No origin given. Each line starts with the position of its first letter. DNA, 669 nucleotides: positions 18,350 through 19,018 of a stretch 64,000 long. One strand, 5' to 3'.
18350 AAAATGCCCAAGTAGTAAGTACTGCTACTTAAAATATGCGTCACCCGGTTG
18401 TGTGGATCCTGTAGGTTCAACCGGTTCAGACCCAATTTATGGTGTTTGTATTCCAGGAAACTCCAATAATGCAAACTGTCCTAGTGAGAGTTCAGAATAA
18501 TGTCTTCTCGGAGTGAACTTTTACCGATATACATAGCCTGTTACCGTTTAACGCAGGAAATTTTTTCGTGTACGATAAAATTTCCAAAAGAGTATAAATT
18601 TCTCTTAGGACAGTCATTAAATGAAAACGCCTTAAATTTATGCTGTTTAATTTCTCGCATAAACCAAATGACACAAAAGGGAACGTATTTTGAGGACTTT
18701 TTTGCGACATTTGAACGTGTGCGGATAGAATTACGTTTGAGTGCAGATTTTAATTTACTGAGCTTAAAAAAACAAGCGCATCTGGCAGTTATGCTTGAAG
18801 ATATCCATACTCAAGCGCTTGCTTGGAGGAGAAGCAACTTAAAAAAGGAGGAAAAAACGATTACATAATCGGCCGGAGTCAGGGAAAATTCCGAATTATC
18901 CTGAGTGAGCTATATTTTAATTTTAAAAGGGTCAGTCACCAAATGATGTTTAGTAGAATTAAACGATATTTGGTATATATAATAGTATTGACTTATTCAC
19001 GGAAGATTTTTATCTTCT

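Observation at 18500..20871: Complete chromosomal diversity-generating retroelement: avd - TR - RT, with VR/IMH in a convergent target gene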

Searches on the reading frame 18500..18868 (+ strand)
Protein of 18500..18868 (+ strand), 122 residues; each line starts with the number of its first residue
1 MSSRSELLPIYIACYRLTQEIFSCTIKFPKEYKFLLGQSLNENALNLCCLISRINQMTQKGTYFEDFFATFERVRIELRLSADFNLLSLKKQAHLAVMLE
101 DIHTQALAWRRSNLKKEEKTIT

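Call 5: search_protein_families(library=pfam, proteins=[window:18500-18868:+], max_evalue=0.01)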
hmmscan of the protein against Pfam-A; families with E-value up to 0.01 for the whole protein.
window:18500-18868:+ (122 aa): 1 family
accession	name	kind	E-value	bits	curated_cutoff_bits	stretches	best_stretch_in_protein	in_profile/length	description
PF22296.2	bAvd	-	1e-09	39.2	40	1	15-112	8-106/107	bAvd-like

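Call 19: find_encoding_contigs(protein=window:18500-18868:+, flank=4000, max_places=10)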
Protein window:18500-18868:+ (122 aa): 22 contigs read that carry it; 5 places shown.
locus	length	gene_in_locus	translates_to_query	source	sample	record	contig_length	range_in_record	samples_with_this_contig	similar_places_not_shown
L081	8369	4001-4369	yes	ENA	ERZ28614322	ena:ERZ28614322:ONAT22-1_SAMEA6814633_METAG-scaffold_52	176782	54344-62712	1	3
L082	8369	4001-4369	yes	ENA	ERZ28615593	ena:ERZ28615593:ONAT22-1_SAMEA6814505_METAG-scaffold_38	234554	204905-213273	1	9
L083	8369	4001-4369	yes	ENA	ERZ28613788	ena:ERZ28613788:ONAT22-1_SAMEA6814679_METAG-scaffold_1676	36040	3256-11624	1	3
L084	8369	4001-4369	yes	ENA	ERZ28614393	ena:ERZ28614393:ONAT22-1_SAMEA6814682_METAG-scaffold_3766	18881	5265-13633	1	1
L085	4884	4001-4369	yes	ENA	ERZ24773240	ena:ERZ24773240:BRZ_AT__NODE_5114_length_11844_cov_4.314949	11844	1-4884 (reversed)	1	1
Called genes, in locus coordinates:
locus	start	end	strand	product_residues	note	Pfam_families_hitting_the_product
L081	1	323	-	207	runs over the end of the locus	-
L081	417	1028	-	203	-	-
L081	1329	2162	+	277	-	PF00106:adh_short, PF13561:adh_short_C2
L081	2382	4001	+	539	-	-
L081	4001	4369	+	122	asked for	PF22296:bAvd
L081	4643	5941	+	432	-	PF00078:RVT_1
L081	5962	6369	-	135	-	-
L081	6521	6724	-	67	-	-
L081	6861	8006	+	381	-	PF01663:Phosphodiest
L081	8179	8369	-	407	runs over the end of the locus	PF07690:MFS_1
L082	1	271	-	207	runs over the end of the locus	-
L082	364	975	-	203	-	-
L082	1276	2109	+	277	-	PF00106:adh_short, PF13561:adh_short_C2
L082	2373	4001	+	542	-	-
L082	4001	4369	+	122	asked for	PF22296:bAvd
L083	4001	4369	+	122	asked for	PF22296:bAvd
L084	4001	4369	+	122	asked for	PF22296:bAvd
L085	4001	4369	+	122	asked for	PF22296:bAvd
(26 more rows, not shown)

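Call 24: search_solved_structures(query=window:18500-18868:+, max_evalue=1)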
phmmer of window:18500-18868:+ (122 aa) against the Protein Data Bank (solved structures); distinct sequences matched with E-value up to 1: 1.
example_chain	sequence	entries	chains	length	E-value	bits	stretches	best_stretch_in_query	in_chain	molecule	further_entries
6so9_A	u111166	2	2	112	0.11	15.7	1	20-105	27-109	RNA-binding protein 20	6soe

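Call 25: search_protein_families(library=ncbifam, proteins=[window:18500-18868:+], max_evalue=0.1)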
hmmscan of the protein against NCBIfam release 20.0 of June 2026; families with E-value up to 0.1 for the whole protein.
window:18500-18868:+ (122 aa): 1 family
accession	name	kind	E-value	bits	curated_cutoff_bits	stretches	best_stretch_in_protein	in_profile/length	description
NF033474.1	DivGenRetAVD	equivalog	5e-12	46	80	1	8-105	1-98/104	diversity-generating retroelement protein Avd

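Call 82: search_protein_families(library=padloc, proteins=[window:18500-18868:+], max_evalue=0.001)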
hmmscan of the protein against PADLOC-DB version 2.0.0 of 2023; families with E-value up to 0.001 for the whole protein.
window:18500-18868:+ (122 aa): 0 families

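Call 83: search_protein_families(library=phrogs, proteins=[window:18500-18868:+], max_evalue=0.001)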
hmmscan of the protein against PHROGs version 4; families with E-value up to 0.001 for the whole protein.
window:18500-18868:+ (122 aa): 1 family
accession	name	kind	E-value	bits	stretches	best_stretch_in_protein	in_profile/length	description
phrog_3206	-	DNA, RNA and nucleotide metabolism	2.7e-14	54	1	5-119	13-130/154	Avd protein of DGR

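Call 86: predict_structure(protein=window:18500-18868:+)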
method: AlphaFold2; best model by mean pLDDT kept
length: 122 residues; sequences in the alignment: 1
mean_pLDDT: 82.6   pTM: 0.76
mean pLDDT of the five models: 82.6, 66.7, 52.8, 50.8, 43.1
residues with pLDDT >= 90: 39; 70-90: 61; 50-70: 20; < 50: 2
segments of 3 or more residues with pLDDT < 50: none
pLDDT, mean of each block of 10 residues (from residue 1): 71 92 76 70 87 71 81 92 89 94 91 79 68
secondary structure, 60 per line:
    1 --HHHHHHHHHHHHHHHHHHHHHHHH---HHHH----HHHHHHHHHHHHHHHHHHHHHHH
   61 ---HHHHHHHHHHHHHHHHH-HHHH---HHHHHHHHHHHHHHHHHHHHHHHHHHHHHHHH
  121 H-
elements in order: H3-26 H30-33 H38-60 H64-80 H82-85 H89-121

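Call 89: fold_search(model_id=the predicted structure, library=pdb)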
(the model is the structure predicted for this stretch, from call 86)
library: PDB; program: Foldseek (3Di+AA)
matches with E <= 10: 377; with E <= 0.001: 0
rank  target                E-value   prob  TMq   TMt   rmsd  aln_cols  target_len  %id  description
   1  8ub7_B                7.0e-02  1.00  0.69  0.69   2.8       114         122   12  Diversity-generating retroelement (DGR) ribonucleoprotein reverse transcriptase - Active state (N-occupied) (released 2024-10-23)
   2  8ub7_C                1.3e-01  1.00  0.66  0.71   2.9       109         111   11  Diversity-generating retroelement (DGR) ribonucleoprotein reverse transcriptase - Active state (N-occupied) (released 2024-10-23)
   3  4dwl_D                1.6e-01  1.00  0.65  0.73   2.9       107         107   13  Avd molecule from Bordetella bacteriophage DGR (released 2013-02-27)
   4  2gsc_A                1.8e-01  1.00  0.66  0.70   2.9       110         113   12  Crystal Structure of the Conserved Hypothetical Cytosolic Protein Xcc0516 from Xanthomonas campestris (released 2006-10-03)
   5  8ub8_D                1.9e-01  1.00  0.65  0.69   2.8       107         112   11  Diversity-generating retroelement (DGR) ribonucleoprotein reverse transcriptase - Pre-active State 1a (released 2024-10-23)
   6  4dwl_E                2.7e-01  0.99  0.66  0.73   3.0       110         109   14  Avd molecule from Bordetella bacteriophage DGR (released 2013-02-27)
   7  8ubb_D                3.2e-01  0.99  0.62  0.68   2.9       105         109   11  Diversity-generating retroelement (DGR) ribonucleoprotein reverse transcriptase - Active State (N-empty) 1b (released 2024-10-23)
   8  2gsc_B                3.6e-01  0.99  0.65  0.68   3.0       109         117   11  Crystal Structure of the Conserved Hypothetical Cytosolic Protein Xcc0516 from Xanthomonas campestris (released 2006-10-03)
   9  8ub8_C                4.4e-01  0.99  0.68  0.72   3.0       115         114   12  Diversity-generating retroelement (DGR) ribonucleoprotein reverse transcriptase - Pre-active State 1a (released 2024-10-23)
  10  2c41_F                5.2e-01  0.60  0.40  0.32  14.9       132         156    9  X-ray structure of Dps from Thermosynechococcus elongatus (released 2006-10-11)
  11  8ff9_A                6.8e-01  0.60  0.39  0.32  15.6       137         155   13  Crystal structure of Apo Dps protein (PA0962) from Pseudomonas aeruginosa (orthorhombic form) (released 2023-03-08)
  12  2c41_J                7.2e-01  0.54  0.41  0.33  14.8       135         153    9  X-ray structure of Dps from Thermosynechococcus elongatus (released 2006-10-11)
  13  2c41_B                8.0e-01  0.47  0.40  0.32  14.9       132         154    9  X-ray structure of Dps from Thermosynechococcus elongatus (released 2006-10-11)
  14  2c41_A                8.4e-01  0.47  0.41  0.33  14.8       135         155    9  X-ray structure of Dps from Thermosynechococcus elongatus (released 2006-10-11)
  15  2rld_C                8.9e-01  0.92  0.62  0.65   4.5       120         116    9  CRYSTAL STRUCTURE OF A PROTEIN WITH UNKNOWN FUNCTION FROM S23 RIBOSOMAL PROTEIN FAMILY (BT_0352) FROM BACTEROIDES THET (released 2007-10-30)
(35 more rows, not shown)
